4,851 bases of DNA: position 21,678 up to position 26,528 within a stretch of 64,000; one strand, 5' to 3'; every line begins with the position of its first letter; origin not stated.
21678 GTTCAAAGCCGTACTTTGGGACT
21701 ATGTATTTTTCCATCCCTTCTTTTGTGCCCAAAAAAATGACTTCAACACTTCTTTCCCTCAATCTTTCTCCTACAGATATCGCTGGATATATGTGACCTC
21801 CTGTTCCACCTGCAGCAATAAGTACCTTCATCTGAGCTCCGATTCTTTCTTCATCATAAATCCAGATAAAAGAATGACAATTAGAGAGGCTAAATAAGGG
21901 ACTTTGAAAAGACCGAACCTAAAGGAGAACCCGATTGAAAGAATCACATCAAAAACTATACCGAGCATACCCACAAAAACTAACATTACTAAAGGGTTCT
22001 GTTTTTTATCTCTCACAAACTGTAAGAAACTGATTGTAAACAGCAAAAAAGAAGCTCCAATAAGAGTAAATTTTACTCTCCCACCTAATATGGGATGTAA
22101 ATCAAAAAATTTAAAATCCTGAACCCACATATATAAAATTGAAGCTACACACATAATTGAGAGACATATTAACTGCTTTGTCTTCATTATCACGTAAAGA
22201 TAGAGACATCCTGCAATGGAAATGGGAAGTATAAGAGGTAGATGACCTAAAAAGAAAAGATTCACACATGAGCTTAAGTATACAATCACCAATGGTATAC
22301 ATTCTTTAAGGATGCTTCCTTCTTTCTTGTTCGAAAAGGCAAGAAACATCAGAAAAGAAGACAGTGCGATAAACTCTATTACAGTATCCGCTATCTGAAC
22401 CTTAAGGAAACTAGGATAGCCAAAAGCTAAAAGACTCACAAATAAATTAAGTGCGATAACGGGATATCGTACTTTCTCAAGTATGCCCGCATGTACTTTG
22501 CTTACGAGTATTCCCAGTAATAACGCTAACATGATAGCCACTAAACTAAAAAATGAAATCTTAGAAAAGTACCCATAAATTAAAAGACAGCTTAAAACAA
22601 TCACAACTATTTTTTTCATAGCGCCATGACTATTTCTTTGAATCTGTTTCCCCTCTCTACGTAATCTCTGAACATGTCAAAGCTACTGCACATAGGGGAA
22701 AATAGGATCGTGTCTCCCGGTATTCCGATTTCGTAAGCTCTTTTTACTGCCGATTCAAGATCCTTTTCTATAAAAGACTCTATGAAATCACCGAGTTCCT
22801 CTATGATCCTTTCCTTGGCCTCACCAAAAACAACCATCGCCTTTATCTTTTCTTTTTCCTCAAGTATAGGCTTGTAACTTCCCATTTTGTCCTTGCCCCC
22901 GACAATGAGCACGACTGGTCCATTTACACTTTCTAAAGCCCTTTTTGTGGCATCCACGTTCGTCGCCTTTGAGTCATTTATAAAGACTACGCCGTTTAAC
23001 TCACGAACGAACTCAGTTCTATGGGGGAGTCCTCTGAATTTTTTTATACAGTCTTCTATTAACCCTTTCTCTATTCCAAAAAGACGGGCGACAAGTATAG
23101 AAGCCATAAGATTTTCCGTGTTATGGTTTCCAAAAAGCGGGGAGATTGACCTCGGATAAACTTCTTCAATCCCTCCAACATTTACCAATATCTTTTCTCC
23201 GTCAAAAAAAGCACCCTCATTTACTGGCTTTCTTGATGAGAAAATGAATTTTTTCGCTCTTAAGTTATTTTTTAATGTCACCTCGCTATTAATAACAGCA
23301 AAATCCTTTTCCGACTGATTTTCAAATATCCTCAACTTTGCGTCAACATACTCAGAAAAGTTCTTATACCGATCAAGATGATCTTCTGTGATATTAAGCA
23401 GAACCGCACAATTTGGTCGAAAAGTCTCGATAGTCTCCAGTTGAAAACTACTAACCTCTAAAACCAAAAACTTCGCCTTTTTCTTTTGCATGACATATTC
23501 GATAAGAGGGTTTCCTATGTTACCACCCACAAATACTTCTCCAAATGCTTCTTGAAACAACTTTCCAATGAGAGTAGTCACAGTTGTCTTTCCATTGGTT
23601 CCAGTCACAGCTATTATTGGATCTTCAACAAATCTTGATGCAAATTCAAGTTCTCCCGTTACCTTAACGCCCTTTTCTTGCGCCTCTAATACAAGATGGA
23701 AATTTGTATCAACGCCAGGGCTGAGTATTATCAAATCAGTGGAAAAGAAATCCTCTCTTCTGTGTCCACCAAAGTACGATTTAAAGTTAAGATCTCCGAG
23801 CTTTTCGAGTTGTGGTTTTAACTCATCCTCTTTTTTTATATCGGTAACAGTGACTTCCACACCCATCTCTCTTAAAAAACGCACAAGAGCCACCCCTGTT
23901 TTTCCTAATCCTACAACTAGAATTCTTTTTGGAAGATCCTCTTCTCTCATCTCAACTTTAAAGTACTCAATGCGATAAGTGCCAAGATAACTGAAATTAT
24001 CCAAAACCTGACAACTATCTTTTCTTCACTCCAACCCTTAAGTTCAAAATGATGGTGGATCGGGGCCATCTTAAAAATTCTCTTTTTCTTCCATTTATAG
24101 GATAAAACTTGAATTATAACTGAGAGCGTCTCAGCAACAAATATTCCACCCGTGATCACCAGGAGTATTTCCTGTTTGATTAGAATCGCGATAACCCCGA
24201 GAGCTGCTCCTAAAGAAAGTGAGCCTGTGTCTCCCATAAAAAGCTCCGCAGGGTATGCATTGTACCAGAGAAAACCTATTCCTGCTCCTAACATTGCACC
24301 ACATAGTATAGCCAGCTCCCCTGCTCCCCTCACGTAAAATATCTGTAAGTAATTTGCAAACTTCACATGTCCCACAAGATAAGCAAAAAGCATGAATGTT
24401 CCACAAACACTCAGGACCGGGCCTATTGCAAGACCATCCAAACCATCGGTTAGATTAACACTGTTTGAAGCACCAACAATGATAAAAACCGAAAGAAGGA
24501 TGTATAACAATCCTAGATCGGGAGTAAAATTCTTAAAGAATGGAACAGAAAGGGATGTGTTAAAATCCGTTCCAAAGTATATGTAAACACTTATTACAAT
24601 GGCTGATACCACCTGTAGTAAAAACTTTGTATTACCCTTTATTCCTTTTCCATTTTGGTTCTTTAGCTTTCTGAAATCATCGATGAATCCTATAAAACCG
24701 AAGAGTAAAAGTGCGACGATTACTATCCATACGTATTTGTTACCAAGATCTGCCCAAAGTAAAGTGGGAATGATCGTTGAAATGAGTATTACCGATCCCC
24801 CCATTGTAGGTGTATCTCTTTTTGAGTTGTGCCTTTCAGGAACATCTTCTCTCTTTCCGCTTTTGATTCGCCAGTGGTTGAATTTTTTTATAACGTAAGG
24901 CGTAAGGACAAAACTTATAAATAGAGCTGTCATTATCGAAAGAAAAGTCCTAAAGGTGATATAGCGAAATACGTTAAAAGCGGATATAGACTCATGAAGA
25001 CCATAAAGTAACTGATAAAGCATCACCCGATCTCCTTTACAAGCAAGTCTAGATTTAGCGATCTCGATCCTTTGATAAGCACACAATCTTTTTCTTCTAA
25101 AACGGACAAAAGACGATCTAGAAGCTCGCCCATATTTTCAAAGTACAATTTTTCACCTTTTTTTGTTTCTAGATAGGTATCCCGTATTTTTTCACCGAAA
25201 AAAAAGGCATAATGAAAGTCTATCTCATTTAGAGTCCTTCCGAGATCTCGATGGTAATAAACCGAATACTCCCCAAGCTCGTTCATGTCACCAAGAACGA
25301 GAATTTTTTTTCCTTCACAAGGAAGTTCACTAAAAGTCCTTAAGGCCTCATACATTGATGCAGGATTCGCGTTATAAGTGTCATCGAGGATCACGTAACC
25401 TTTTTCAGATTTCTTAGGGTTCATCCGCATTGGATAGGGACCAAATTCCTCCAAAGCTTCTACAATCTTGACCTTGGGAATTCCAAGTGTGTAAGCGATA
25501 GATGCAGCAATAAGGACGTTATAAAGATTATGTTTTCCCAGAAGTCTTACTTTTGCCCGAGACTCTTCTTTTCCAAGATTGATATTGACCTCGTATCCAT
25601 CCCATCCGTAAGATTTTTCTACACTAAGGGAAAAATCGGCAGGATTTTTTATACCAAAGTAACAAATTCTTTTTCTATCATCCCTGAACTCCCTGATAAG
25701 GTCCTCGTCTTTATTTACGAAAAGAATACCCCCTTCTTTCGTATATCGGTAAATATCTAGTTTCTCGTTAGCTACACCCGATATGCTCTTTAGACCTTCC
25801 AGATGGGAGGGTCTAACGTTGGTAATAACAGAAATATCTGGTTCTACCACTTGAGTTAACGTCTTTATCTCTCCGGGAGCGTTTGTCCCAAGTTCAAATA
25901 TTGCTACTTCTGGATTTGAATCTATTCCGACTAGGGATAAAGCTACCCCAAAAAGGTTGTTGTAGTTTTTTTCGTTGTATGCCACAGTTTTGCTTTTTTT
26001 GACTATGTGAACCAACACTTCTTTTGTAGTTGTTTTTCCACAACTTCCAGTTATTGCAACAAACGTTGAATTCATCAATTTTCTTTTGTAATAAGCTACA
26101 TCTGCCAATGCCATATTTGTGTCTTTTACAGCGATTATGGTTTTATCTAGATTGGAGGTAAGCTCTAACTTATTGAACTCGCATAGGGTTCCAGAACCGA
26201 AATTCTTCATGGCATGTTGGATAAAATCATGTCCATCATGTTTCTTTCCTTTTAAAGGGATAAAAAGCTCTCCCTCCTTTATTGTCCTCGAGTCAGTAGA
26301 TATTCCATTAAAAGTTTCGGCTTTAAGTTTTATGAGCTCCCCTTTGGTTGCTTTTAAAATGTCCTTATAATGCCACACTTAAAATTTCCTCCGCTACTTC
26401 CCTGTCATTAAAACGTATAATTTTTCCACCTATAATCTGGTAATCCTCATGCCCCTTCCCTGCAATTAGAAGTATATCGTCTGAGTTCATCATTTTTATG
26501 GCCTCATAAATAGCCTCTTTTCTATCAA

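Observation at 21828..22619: The ftsW slot between murD and murG holds a 263-aa membrane protein with no recognisable SEDS motifs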

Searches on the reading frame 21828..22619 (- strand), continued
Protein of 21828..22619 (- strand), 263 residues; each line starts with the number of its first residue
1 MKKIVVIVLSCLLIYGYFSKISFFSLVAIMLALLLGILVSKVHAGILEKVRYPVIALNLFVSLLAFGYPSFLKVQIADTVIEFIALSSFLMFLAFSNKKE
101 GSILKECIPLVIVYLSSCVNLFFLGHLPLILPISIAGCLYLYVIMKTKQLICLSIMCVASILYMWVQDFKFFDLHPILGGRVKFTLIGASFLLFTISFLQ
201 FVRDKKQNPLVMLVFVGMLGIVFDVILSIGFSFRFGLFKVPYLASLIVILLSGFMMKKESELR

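Call 78: fold_search(model_id=the predicted structure, library=pdb)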
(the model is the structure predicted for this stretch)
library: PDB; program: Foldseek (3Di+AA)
matches with E <= 10: 435; with E <= 0.001: 0
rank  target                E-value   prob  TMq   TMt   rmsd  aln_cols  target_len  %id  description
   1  8tj3_B                3.1e-02  1.00  0.51  0.42   7.3       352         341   12  Structural basis of peptidoglycan synthesis by E. coli RodA-PBP2 complex (released 2023-08-30)
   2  7pqg_A                8.2e-02  0.28  0.19  0.17  19.4       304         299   12  Structure of thermostabilised human NTCP in complex with nanobody 87 (released 2022-05-18)
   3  7vvk_R                9.0e-02  0.30  0.18  0.15  18.8       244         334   14  PTH-bound human PTH1R in complex with Gs (class1) (released 2022-08-03)
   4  6bas                  9.9e-02  1.00  0.58  0.53   6.5       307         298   15  Crystal structure of Thermus thermophilus Rod shape determining protein RodA D255A mutant (Q5SIX3_THET8) (released 2018-03-28)
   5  7v9m_R                1.1e-01  0.25  0.16  0.16  18.0       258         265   16  Cryo-EM structure of the GHRH-bound human GHRHR splice variant 1 complex (released 2021-10-20)
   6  7vvl_R                1.3e-01  0.28  0.18  0.15  18.6       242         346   14  PTH-bound human PTH1R in complex with Gs (class2) (released 2022-08-03)
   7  7xke_R                1.7e-01  0.30  0.20  0.20  19.3       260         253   13  Cryo-EM structure of DHEA-ADGRG2-FL-Gs complex (released 2022-08-10)
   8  6w2y_A                1.8e-01  0.38  0.21  0.11  20.4       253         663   11  CryoEM Structure of GABAB1b Homodimer (released 2020-07-01)
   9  9iy8_R                1.8e-01  0.23  0.18  0.16  21.3       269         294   16  Cryo-EM structure of apo-GPR55-G13 complex (released 2025-01-01)
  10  7wuq_R                1.9e-01  0.28  0.19  0.18  19.3       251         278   13  Tethered peptide activation mechanism of adhesion GPCRs ADGRG2 and ADGRG4 (released 2022-04-27)
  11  6nbi_R                1.9e-01  0.21  0.18  0.14  19.9       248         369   14  Cryo-EM structure of parathyroid hormone receptor type 1 in complex with a long-acting parathyroid hormone analog and  (released 2019-04-17)
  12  9ge2_R                2.0e-01  0.18  0.16  0.16  21.1       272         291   16  Structure of GPR55 in complex with G13 and synthetic agonist ML184 (released 2025-03-05)
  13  8zx4_R                2.3e-01  0.21  0.18  0.17  22.0       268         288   13  LPI-bound GPR55 in complex with G13 (released 2024-11-13)
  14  9oq0_B                2.4e-01  0.23  0.20  0.19  18.5       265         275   12  Structure of the sweet receptor bound to sucralose in the compact state, transmembrane domain (released 2025-08-27)
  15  7xkd_R                2.7e-01  0.25  0.20  0.20  18.6       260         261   13  Cryo-EM structure of DHEA-ADGRG2-BT-Gs complex (released 2022-08-10)
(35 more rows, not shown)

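Call 95: search_protein_families(library=pfam, alignment_id=A6, max_evalue=10)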
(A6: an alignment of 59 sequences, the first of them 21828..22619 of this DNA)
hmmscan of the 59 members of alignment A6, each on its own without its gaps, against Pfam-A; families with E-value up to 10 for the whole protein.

A. member 1, window:21828-22619:- (263 aa): 0 families

B. families by the number of members that match (of 59 scanned): 26 families (the first 25 are shown)
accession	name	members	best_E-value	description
PF11992.13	TgpA_N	6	0.014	TgpA N-terminal domain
PF01148.25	CTP_transf_1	2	1.9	Cytidylyltransferase family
PF02690.20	Na_Pi_cotrans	2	3.8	Na+/Pi-cotransporter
PF23537.1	Microp_apicomplexa_22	1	0.0069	Apicomplexa microprotein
PF03647.18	Tmemb_14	1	0.02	Transmembrane proteins 14C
PF14248.12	DUF4345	1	0.025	Domain of unknown function (DUF4345)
PF06540.16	GMAP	1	0.029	Galanin message associated peptide (GMAP)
PF11587.13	Prion_bPrPp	1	0.049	Major prion protein bPrPp - N terminal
PF07690.21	MFS_1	1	0.069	Major Facilitator Superfamily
PF10942.13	DUF2619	1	0.071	Protein of unknown function (DUF2619)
PF24734.1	DUF7685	1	0.099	Domain of unknown function (DUF7685)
PF09773.14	Meckelin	1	0.11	Meckelin (Transmembrane protein 67)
PF14851.11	FAM176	1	0.12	FAM176 family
PF04956.18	TrbC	1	0.21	TrbC/VIRB2 pilin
PF19613.4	DUF6118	1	0.22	Family of unknown function (DUF6118)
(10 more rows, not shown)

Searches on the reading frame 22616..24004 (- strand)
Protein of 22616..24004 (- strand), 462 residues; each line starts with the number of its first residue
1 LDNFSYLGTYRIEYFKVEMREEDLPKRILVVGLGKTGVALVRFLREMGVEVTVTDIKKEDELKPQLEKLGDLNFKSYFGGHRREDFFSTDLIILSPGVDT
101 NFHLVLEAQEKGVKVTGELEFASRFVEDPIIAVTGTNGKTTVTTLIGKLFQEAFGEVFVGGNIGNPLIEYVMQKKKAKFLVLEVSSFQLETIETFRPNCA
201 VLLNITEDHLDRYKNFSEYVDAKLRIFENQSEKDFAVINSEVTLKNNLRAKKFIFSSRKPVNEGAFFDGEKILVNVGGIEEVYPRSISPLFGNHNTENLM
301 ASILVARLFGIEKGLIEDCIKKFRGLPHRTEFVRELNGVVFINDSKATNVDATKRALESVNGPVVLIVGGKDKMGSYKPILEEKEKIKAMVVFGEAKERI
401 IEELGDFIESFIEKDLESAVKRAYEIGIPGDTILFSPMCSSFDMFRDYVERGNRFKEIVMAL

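Call 4: search_protein_families(library=pfam, proteins=[window:22616-24004:-], max_evalue=10)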
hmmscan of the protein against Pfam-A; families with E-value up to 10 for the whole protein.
window:22616-24004:- (462 aa): 23 families
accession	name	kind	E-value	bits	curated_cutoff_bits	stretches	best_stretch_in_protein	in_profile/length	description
PF08245.18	Mur_ligase_M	-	1.6e-33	116.8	24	1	133-306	1-200/200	Mur ligase middle domain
PF21799.2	MurD-like_N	-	5.5e-18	65.5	27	1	26-117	1-88/88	Mur ligase MurD-like, N-terminal domain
PF02875.26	Mur_ligase_C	-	1.6e-13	52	28.4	1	328-437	1-125/127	Mur ligase, glutamate ligase domain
PF21377.3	MurD_N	-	3.2e-06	27.5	24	1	27-99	1-71/76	MurD N-terminal domain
PF00070.33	Pyr_redox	-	0.0022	18.9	22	1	27-58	1-32/82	Pyridine nucleotide-disulphide oxidoreductase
PF02826.25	2-Hacid_dh_C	-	0.0042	16.9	25.1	1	26-62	37-73/178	D-isomer specific 2-hydroxyacid dehydrogenase, NAD binding domain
PF07992.20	Pyr_redox_2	-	0.0052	16.7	26.1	1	19-55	136-172/291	Pyridine nucleotide-disulphide oxidoreductase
PF02254.24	TrkA_N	-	0.0054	17.5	23.8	1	28-59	1-32/116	TrkA-N domain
PF13478.12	XdhC_C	-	0.0065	17.4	29.7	1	29-108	2-64/125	XdhC Rossmann domain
PF13241.12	NAD_binding_7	-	0.015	16.3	22.1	1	26-96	8-69/104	Putative NAD(P)-binding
PF00148.24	Oxidored_nitro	-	0.017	14.4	28.6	1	26-59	273-306/399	Nitrogenase component 1 type Oxidoreductase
PF00162.24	PGK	-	0.052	13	27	1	349-421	169-242/379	Phosphoglycerate kinase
PF06506.16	PrpR_N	-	0.067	13.2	29.1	1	24-80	70-126/167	Propionate catabolism activator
PF01262.27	AlaDh_PNT_C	-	0.068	13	23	1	25-60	28-63/214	Alanine dehydrogenase/PNT, C-terminal domain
PF03686.19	UPF0146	-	0.097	13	26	1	19-59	8-47/129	Uncharacterised protein family (UPF0146)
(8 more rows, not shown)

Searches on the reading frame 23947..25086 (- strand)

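Call 94: search_protein_families(library=pfam, proteins=[window:23947-25086:-], max_evalue=0.00001)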
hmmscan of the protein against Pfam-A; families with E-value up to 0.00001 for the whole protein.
window:23947-25086:- (379 aa): 1 family
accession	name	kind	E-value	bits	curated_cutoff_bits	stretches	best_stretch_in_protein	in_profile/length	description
PF00953.26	Glycos_transf_4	-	2.8e-35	122.1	27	1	120-303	2-159/160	Glycosyl transferase family 4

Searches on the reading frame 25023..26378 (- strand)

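Call 94: search_protein_families(library=pfam, proteins=[window:25023-26378:-], max_evalue=0.00001)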
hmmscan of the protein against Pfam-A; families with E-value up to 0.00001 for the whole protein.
window:25023-26378:- (451 aa): 3 families
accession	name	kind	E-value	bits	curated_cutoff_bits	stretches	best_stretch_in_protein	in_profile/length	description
PF08245.18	Mur_ligase_M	-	7e-36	124.5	24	1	109-294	1-199/200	Mur ligase middle domain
PF02875.26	Mur_ligase_C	-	5.4e-17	63.3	28.4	1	317-439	1-127/127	Mur ligase, glutamate ligase domain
PF01225.30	Mur_ligase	-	5.1e-06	27.2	21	0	23-56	2-40/95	Mur ligase family, catalytic domain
